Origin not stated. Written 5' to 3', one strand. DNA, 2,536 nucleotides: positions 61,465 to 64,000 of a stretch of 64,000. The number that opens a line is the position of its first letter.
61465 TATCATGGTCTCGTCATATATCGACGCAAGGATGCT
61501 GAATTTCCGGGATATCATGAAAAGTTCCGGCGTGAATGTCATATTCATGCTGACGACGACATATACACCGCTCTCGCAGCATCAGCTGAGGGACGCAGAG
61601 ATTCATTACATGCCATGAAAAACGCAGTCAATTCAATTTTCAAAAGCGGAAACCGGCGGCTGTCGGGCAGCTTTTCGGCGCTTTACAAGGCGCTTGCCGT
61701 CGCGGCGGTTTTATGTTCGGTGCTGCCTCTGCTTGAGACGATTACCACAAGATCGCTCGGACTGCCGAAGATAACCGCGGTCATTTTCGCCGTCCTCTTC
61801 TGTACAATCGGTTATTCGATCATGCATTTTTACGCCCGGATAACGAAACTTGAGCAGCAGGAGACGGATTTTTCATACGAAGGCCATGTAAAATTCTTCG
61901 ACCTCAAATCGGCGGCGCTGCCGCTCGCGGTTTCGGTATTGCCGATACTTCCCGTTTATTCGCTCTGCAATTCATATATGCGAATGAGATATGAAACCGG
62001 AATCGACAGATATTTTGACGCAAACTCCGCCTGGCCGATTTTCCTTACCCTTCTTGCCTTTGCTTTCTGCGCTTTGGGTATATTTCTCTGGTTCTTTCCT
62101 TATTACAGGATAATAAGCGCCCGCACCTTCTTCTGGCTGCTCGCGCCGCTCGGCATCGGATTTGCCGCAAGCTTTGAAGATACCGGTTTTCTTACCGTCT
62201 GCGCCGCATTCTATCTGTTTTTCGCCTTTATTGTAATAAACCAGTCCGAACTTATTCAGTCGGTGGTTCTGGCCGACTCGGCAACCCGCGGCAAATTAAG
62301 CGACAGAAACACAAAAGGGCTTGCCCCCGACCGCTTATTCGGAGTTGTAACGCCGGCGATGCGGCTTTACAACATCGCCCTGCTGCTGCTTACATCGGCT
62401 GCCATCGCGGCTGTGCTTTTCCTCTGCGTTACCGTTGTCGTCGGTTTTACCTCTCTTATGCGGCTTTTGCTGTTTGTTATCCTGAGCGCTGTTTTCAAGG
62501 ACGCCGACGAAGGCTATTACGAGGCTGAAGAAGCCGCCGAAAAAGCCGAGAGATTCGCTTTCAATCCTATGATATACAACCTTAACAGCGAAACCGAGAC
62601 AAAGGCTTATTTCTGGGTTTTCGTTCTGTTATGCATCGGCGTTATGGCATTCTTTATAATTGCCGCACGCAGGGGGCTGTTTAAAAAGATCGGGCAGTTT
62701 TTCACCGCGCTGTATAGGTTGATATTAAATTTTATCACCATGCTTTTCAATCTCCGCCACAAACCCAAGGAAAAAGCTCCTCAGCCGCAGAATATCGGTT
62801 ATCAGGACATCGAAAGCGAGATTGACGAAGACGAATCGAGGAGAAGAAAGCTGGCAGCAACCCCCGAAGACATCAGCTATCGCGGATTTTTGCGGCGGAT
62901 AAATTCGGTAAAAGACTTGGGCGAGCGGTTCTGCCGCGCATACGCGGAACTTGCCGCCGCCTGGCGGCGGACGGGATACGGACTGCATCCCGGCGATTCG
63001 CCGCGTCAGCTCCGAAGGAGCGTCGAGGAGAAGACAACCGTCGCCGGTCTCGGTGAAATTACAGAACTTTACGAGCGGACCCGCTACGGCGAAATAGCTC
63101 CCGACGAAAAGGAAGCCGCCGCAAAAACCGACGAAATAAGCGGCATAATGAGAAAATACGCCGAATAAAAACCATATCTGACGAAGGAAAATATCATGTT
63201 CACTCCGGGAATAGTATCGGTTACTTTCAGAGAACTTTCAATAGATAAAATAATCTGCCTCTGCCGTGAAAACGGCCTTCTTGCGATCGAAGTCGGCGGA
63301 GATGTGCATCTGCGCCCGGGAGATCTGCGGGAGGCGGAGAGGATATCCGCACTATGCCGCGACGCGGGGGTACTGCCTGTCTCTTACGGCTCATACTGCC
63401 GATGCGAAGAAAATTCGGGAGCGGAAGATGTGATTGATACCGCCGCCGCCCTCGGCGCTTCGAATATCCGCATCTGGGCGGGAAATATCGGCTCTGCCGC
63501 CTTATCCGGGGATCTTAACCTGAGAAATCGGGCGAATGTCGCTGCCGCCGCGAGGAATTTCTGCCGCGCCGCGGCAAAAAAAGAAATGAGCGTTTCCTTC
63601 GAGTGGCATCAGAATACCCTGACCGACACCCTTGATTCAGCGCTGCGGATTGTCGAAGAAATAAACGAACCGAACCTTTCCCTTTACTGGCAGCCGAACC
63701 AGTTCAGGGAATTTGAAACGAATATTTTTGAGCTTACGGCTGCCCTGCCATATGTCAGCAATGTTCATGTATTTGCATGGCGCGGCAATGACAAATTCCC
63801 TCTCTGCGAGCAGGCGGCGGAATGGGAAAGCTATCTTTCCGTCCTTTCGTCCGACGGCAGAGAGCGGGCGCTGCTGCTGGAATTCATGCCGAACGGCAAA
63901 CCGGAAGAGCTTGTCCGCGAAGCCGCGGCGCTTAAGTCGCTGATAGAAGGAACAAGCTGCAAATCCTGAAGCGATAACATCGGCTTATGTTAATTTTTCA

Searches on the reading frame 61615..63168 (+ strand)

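Call 104: search_protein_families(library=pfam, proteins=[window:61615-63168:+], max_evalue=0.001)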
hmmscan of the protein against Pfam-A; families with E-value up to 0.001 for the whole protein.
window:61615-63168:+ (517 aa): 2 families
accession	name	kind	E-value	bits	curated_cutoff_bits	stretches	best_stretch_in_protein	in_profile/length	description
PF13559.11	DUF4129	-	2e-06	28.2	24.8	1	442-502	1-62/69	Domain of unknown function (DUF4129)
PF10066.14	DUF2304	-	0.00017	22.2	25.5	1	10-83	20-93/106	Uncharacterized conserved protein (DUF2304)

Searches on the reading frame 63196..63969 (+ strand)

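Call 104: search_protein_families(library=pfam, proteins=[window:63196-63969:+], max_evalue=0.001)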
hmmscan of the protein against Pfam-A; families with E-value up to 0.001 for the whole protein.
window:63196-63969:+ (257 aa): 1 family
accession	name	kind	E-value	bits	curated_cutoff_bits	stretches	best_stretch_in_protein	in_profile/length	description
PF01261.30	AP_endonuc_2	-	6.3e-14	52.7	31.1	1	23-245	4-244/249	Xylose isomerase-like TIM barrel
